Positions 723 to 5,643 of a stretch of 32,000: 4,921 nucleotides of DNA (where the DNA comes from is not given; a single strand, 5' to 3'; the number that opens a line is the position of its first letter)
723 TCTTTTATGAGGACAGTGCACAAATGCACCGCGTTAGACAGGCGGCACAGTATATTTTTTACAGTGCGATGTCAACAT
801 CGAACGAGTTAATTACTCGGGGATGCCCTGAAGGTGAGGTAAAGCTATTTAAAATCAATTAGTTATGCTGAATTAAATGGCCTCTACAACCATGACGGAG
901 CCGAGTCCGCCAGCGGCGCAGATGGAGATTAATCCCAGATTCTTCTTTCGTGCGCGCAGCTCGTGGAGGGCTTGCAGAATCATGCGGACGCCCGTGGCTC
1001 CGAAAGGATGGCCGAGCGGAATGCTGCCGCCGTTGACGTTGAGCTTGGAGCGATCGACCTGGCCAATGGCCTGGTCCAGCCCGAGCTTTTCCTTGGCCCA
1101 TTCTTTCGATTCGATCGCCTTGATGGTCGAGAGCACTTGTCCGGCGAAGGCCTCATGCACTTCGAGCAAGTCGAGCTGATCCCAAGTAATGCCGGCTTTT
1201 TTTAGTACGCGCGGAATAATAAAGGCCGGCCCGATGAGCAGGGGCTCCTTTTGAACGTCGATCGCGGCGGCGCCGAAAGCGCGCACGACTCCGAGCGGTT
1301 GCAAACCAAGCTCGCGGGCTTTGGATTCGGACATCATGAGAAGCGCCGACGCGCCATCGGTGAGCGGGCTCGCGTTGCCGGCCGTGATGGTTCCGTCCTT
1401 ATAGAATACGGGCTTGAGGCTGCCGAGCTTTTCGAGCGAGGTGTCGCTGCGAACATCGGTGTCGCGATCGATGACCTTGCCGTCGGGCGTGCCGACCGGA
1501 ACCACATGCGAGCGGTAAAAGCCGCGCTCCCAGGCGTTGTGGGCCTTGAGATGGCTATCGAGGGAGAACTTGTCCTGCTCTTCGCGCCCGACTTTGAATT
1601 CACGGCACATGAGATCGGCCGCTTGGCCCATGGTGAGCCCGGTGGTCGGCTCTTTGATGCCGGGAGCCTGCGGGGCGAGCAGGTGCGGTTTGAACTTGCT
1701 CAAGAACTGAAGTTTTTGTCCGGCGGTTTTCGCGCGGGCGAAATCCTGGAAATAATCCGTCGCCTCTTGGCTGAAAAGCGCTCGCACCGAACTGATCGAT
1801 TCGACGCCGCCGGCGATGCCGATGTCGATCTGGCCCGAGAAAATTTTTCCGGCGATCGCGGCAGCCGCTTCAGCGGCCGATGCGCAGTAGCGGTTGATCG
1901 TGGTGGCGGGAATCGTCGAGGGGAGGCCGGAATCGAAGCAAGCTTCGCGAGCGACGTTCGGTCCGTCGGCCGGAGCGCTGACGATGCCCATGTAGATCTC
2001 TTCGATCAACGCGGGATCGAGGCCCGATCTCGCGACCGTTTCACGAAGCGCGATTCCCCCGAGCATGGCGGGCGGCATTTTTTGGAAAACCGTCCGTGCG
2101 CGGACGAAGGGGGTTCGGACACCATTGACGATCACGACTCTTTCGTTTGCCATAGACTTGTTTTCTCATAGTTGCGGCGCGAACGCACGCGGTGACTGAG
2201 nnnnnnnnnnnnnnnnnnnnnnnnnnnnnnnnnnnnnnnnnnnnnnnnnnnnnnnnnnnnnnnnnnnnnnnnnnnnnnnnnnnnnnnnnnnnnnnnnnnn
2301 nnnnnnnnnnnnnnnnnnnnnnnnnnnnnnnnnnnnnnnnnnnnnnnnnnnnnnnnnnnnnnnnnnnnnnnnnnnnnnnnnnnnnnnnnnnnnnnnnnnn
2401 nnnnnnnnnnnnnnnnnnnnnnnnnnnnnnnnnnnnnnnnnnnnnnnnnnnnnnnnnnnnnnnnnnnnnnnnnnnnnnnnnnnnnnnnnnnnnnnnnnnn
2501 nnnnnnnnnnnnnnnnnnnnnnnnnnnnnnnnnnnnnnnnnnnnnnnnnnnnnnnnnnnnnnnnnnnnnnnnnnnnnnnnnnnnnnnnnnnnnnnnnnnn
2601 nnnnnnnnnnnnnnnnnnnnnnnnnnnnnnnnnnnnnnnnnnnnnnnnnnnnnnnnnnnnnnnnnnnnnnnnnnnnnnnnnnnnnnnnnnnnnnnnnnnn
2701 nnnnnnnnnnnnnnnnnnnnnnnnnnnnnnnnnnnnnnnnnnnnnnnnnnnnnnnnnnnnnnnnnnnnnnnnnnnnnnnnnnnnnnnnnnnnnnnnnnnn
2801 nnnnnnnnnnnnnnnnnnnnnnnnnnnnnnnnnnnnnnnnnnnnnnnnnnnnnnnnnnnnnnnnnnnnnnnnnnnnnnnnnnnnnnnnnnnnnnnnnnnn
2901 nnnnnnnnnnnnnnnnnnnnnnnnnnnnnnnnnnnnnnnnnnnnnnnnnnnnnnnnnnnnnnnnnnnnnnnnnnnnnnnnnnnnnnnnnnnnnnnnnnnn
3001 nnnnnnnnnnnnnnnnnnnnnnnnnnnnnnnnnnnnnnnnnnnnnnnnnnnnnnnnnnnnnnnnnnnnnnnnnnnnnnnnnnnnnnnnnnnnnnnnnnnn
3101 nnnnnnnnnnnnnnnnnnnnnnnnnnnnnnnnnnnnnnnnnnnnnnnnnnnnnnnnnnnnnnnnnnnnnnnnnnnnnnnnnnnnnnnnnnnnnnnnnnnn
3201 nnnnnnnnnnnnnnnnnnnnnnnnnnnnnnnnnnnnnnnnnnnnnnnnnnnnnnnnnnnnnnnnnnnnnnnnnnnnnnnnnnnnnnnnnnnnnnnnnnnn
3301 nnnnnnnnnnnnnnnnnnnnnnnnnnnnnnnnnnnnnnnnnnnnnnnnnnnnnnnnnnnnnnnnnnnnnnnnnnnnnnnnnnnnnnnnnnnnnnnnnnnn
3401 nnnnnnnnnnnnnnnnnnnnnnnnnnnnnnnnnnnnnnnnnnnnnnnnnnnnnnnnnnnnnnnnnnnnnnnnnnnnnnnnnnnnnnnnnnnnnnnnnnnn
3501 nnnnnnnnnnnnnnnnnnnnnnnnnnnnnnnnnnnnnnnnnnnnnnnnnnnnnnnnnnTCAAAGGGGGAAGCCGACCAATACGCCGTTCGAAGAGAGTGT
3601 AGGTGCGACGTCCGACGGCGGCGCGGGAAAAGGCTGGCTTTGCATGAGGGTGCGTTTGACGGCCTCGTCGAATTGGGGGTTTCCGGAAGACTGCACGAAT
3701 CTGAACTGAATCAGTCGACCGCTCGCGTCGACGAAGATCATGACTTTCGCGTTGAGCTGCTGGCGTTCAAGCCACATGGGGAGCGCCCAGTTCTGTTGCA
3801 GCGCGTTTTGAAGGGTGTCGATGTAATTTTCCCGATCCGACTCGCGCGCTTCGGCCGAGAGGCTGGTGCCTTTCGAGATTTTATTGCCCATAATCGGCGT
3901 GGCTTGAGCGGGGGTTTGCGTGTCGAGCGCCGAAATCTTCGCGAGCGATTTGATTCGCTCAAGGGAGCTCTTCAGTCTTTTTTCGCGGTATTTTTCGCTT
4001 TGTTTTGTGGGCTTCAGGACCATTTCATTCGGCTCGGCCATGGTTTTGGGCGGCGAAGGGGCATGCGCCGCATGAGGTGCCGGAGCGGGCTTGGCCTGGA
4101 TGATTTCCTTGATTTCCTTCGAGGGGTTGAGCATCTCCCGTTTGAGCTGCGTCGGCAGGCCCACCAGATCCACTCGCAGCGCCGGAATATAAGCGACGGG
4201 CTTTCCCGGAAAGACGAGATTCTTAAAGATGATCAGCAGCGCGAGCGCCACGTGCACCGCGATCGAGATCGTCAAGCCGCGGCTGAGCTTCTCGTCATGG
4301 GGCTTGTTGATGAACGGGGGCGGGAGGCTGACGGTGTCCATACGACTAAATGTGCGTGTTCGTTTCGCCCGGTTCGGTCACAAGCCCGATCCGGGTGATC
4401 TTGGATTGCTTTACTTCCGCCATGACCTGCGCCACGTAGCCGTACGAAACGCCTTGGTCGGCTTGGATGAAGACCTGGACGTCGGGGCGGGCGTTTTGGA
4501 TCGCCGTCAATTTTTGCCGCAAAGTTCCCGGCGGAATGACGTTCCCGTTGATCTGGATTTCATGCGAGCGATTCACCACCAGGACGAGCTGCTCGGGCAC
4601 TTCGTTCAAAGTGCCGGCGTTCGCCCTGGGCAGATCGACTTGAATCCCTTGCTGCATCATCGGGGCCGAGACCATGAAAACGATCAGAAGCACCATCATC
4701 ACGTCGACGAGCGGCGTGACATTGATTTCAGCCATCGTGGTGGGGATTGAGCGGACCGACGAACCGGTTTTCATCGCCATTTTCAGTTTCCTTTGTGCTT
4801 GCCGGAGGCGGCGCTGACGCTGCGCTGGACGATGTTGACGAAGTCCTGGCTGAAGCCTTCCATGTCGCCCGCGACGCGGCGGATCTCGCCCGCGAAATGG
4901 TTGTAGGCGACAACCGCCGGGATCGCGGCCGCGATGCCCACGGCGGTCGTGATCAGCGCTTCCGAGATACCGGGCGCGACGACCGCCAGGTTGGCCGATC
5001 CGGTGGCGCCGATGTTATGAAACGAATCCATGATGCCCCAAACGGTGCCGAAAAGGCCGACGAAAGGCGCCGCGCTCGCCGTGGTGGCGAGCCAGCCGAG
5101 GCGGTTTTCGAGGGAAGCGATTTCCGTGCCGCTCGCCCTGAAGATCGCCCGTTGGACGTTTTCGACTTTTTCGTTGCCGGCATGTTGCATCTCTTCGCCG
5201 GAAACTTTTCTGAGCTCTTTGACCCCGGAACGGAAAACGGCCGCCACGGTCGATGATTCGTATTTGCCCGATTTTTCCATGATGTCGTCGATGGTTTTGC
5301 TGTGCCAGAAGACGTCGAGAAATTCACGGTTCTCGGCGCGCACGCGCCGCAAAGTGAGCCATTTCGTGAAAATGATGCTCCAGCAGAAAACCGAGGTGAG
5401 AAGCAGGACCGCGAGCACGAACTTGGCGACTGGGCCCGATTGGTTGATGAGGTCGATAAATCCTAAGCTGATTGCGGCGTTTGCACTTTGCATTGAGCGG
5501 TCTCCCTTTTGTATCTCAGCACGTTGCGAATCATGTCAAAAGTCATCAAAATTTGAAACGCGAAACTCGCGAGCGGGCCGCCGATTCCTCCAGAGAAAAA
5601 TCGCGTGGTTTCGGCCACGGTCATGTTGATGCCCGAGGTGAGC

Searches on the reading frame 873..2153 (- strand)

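Call 64: search_protein_families(library=pfam, proteins=[window:873-2153:-], max_evalue=0.001)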
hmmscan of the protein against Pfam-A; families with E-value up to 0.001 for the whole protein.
window:873-2153:- (426 aa): 2 families
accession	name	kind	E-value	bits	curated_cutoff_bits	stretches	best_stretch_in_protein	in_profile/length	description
PF00108.29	Thiolase_N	-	2.7e-70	237.2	26.4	1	6-277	1-260/260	Thiolase, N-terminal domain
PF02803.24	Thiolase_C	-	7.7e-36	122.9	27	1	285-424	2-122/123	Thiolase, C-terminal domain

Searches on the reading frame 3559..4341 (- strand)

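Call 64: search_protein_families(library=pfam, proteins=[window:3559-4341:-], max_evalue=0.001)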
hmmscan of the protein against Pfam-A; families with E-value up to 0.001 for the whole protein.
window:3559-4341:- (260 aa): 2 families
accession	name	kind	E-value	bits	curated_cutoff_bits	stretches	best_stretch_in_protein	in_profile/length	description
PF13103.11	TonB_2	-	1.3e-17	64.2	22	1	172-243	3-74/85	TonB C terminal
PF03544.19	TonB_C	-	0.00013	22.8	24.6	1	197-243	17-63/79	Gram-negative bacterial TonB protein C-terminal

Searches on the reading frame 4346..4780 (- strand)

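Call 64: search_protein_families(library=pfam, proteins=[window:4346-4780:-], max_evalue=0.001)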
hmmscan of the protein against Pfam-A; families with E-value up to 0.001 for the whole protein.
window:4346-4780:- (144 aa): 1 family
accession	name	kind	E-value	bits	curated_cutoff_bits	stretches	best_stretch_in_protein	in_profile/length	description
PF02472.21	ExbD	-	2.8e-30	105.4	25.4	1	15-137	4-127/128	Biopolymer transport protein ExbD/TolR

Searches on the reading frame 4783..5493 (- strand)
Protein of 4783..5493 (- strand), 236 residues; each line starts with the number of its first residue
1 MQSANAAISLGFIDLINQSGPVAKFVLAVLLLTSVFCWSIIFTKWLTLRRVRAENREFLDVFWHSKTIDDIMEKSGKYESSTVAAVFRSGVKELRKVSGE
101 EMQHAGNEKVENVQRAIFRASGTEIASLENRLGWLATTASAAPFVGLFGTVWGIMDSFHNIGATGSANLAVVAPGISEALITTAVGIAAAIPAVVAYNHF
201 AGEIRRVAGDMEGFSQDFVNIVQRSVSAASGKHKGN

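Call 64: search_protein_families(library=pfam, proteins=[window:4783-5493:-], max_evalue=0.001)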
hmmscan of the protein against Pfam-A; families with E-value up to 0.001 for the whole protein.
window:4783-5493:- (236 aa): 1 family
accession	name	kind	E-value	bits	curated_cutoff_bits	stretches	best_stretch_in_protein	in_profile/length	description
PF01618.21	MotA_ExbB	-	1.2e-35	122.5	22.9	1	84-212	7-126/127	MotA/TolQ/ExbB proton channel family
